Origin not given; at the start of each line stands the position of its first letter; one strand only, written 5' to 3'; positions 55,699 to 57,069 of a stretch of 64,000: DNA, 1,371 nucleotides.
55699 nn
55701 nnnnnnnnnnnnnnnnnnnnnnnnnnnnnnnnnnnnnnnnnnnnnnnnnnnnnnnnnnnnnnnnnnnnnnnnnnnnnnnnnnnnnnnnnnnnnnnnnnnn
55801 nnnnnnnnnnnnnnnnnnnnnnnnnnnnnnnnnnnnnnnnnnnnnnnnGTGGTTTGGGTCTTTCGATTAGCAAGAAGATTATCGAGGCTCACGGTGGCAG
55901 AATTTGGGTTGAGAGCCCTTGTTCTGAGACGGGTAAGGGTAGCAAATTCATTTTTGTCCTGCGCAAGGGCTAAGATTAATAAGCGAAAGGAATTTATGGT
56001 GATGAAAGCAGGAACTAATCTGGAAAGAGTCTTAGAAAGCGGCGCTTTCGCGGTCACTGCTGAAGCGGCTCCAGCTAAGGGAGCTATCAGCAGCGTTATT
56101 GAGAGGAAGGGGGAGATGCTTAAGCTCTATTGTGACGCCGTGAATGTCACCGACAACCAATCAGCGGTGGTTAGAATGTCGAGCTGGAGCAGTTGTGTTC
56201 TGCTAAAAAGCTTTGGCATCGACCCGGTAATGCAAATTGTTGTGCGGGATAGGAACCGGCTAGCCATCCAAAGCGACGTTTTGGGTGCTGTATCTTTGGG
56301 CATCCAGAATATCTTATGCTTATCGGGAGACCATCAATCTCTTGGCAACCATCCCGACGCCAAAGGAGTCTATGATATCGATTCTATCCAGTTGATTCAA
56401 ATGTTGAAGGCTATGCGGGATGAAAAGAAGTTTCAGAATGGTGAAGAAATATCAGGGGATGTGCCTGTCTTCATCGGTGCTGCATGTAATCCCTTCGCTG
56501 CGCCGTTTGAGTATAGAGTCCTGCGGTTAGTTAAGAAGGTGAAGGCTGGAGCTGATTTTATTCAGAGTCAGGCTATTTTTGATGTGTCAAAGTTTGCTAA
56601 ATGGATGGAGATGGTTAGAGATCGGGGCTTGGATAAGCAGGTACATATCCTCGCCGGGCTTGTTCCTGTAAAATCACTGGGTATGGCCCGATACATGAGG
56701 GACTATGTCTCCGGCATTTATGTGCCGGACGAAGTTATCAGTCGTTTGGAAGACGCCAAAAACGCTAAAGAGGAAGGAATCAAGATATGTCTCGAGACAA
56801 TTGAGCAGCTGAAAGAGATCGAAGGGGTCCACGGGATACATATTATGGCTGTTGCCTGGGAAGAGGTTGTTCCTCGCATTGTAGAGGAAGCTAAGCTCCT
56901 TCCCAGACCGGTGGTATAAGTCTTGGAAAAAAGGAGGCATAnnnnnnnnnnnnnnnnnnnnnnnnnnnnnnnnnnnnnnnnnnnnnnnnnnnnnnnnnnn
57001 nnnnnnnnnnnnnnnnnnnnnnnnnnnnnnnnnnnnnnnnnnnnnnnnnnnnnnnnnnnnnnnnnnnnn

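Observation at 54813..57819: Cyclic-nucleotide-sensing histidine kinase plus two orphan receiver-only regulators inserted in the middle of the methyl-branch genes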

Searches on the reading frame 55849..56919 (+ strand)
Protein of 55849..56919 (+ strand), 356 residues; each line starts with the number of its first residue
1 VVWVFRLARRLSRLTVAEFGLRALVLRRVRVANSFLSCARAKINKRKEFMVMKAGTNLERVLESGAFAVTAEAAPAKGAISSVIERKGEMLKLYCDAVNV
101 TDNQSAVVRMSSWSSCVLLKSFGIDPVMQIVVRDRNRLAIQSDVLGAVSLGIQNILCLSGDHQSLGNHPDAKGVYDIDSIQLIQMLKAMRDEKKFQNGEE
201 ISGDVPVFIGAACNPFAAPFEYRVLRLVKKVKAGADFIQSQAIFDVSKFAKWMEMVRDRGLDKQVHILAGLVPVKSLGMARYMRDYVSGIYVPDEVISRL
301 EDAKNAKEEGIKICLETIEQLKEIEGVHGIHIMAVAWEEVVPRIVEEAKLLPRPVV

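Call 3: search_protein_families(library=pfam, proteins=[window:55849-56919:+], max_evalue=0.01)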
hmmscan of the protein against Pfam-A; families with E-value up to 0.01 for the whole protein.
window:55849-56919:+ (356 aa): 1 family
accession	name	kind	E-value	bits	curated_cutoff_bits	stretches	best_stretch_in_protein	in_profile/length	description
PF02219.23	MTHFR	-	8.3e-40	137.4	24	1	58-348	2-286/287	Methylenetetrahydrofolate reductase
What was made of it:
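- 55996..56919 (+): metF2, the MTHFR paralog flanked by the kinase and the receivers. PF02219 137 bits (call 3).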

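Call 26: search_protein_families(library=ncbifam, proteins=[window:55999-56919:+], max_evalue=0.00001)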
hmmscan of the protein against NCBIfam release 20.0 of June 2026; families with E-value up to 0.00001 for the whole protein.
window:55999-56919:+ (306 aa): 4 families
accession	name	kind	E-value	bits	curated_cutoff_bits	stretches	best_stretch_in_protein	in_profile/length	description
NF006396.0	PRK08645.1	equivalog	8e-61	205.9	453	1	5-284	311-587/611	bifunctional homocysteine S-methyltransferase/methylenetetrahydrofolate reductase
TIGR00676.1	fadh2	equivalog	4.4e-24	85.3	293.7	1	32-297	16-273/275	methylenetetrahydrofolate reductase [NAD(P)H]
TIGR00677.1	fadh2_euk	equivalog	4.2e-21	75.5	310.05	1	43-302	28-279/281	methylenetetrahydrofolate reductase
NF006950.0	PRK09432.1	equivalog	2.3e-07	30.4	382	1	101-288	110-280/296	methylenetetrahydrofolate reductase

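Call 70: search_solved_structures(query=window:55996-56919:+, max_evalue=0.00001, show_alignments=2)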
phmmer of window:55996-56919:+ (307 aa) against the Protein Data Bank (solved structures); distinct sequences matched with E-value up to 0.00001: 9.
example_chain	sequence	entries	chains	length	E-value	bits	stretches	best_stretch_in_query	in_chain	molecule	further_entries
1v93_A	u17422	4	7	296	1.2e-10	44.6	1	42-298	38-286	5,10-Methylenetetrahydrofolate reductase | Methylenetetrahydrofolate reductase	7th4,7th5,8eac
3apt_A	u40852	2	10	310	1.4e-10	44.3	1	41-298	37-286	Methylenetetrahydrofolate reductase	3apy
6fnu_A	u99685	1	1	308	2.4e-09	40.3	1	73-298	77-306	Methylenetetrahydrofolate reductase 1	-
8uy2_A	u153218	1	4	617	1.8e-08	37.4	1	177-305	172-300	Methylenetetrahydrofolate reductase-like protein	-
8uy1_D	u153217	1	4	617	1.9e-08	37.3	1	177-305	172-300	Methylenetetrahydrofolate reductase-like protein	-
6fcx_A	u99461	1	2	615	1.3e-07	34.6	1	67-290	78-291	Methylenetetrahydrofolate reductase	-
8qa4_A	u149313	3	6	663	1.5e-07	34.4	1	67-290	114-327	Methylenetetrahydrofolate reductase (NADPH)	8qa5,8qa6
3fst_A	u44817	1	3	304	7.6e-06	28.8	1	155-286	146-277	5,10-methylenetetrahydrofolate reductase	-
3fsu_A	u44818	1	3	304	7.6e-06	28.8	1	155-286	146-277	5,10-methylenetetrahydrofolate reductase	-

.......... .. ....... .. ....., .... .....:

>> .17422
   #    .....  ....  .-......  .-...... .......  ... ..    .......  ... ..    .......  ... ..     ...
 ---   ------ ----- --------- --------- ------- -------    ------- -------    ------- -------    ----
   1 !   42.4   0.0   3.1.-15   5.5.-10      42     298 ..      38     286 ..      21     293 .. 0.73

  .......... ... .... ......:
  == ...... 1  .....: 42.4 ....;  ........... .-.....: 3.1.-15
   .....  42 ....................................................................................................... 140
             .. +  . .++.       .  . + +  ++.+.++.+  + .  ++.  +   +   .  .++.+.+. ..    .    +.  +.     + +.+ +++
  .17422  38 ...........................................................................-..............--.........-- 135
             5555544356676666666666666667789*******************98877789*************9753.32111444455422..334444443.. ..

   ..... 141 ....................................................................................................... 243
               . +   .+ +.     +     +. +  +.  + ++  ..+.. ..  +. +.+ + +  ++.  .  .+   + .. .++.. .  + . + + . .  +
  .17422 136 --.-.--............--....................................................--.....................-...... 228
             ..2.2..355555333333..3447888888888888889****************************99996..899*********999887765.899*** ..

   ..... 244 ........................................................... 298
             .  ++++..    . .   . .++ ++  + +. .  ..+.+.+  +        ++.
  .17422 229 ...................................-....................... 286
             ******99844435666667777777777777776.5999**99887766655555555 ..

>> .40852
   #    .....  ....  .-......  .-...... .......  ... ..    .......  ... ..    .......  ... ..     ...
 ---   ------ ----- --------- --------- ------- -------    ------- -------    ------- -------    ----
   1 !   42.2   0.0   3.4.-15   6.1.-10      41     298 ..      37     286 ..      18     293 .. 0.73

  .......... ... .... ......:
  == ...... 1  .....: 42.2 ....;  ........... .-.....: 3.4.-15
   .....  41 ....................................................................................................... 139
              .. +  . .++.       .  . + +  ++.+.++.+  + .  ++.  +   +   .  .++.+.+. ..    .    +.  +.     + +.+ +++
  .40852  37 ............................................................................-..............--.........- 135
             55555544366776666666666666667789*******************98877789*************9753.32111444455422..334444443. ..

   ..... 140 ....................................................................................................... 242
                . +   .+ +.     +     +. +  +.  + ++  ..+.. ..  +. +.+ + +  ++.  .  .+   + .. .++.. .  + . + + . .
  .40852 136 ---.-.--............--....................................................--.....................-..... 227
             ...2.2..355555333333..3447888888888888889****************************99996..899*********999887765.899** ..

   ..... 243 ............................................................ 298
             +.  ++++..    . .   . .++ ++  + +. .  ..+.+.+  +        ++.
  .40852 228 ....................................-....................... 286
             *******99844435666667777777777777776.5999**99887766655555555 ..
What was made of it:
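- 55996..56919 (+): The Asp of LSGD and the Gln of QSQ align with Thermus MTHFR (call 70).
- On MetF-type methylene-THF reductase (the gene flanked by the module): LSGD and QSQ align with LRGD and TQ of Thermus MTHFR 1v93 (call 70).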
